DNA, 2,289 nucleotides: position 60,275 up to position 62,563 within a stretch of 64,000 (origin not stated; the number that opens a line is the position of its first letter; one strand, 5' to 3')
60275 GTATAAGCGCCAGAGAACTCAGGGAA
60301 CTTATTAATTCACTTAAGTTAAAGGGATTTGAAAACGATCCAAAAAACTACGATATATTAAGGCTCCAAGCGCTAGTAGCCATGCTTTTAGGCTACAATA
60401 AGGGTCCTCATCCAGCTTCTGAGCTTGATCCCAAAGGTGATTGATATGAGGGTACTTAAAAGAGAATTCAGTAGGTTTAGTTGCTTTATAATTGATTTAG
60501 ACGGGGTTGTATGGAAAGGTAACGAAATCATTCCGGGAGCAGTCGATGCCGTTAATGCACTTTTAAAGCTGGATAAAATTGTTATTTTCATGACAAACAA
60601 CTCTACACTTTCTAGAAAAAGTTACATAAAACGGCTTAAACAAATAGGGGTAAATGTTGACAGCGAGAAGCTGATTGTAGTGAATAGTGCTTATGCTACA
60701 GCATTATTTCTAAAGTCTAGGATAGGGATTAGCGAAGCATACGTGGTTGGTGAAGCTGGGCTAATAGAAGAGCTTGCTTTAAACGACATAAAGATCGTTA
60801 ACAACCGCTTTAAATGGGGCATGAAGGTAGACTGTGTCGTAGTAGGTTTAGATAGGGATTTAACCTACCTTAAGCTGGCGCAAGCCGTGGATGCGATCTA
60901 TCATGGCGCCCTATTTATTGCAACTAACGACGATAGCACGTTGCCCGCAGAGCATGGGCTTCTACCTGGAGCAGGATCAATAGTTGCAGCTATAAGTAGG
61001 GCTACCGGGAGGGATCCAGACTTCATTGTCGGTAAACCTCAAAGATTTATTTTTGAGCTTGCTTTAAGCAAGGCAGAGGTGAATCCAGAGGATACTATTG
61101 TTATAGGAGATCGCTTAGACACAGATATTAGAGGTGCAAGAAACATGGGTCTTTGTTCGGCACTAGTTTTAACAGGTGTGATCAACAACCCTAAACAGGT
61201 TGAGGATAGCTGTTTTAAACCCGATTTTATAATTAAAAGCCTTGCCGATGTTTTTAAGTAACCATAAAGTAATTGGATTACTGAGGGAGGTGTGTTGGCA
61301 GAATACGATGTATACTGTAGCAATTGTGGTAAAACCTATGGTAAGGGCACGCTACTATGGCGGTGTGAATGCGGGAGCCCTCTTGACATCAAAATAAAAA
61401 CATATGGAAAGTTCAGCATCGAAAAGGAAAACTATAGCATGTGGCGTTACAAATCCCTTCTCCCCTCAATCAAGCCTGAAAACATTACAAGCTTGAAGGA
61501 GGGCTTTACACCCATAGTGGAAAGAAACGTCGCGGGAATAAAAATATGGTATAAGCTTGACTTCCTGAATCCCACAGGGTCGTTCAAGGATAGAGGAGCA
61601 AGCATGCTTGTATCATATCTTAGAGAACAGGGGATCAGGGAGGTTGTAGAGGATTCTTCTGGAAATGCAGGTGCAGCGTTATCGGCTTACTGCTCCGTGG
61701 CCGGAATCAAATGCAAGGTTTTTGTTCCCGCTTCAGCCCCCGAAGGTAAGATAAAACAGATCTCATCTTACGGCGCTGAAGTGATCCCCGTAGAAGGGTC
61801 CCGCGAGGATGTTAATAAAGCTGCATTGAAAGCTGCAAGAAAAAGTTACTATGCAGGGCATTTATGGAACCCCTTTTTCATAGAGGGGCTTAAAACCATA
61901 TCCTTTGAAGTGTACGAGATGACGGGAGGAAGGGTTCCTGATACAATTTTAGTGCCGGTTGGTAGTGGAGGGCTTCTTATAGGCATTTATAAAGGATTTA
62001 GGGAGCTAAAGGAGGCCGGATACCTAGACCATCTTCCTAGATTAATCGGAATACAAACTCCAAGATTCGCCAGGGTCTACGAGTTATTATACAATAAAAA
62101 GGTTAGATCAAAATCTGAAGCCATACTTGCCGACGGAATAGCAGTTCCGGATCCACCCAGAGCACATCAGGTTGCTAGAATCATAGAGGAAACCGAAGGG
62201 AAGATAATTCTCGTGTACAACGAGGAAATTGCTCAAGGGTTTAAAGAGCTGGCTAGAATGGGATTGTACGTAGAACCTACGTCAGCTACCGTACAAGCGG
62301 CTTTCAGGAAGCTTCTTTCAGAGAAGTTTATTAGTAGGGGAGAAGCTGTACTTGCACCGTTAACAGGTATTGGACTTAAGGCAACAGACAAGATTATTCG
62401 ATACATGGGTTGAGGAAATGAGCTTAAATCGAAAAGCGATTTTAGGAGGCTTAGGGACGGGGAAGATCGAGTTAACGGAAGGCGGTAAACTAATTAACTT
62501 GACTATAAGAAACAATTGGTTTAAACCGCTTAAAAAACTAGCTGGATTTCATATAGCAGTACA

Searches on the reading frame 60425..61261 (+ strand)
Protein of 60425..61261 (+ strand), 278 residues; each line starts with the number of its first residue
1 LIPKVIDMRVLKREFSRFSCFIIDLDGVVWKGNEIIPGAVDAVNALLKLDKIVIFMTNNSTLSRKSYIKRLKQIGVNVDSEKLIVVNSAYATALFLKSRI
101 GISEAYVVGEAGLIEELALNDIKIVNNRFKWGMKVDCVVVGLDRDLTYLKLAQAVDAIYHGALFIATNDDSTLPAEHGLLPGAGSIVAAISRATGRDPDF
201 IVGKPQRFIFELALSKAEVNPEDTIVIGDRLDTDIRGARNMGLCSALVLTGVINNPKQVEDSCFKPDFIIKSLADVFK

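Call 45: search_protein_families(library=pfam, proteins=[window:60425-61261:+], max_evalue=0.0001)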
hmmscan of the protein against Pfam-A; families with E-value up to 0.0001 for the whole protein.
window:60425-61261:+ (278 aa): 4 families
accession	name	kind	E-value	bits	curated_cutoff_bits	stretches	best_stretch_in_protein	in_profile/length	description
PF13344.12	Hydrolase_6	-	5.5e-25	87.8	27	1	21-122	1-100/101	Haloacid dehalogenase-like hydrolase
PF13242.12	Hydrolase_like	-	7e-21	74.4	22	1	202-275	2-74/75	HAD-hyrolase-like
PF00702.32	Hydrolase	-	7.2e-18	66.1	26.4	1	20-242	3-191/191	haloacid dehalogenase-like hydrolase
PF13419.12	HAD_2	-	1.2e-05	26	23.8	1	203-247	134-177/178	Haloacid dehalogenase-like hydrolase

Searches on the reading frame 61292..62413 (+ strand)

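Call 45: search_protein_families(library=pfam, proteins=[window:61292-62413:+], max_evalue=0.0001)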
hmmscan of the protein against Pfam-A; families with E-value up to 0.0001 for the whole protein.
window:61292-62413:+ (373 aa): 1 family
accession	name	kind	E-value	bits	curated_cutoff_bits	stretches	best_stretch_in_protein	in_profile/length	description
PF00291.31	PALP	-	8.9e-77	258.7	35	1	67-359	2-295/295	Pyridoxal-phosphate dependent enzyme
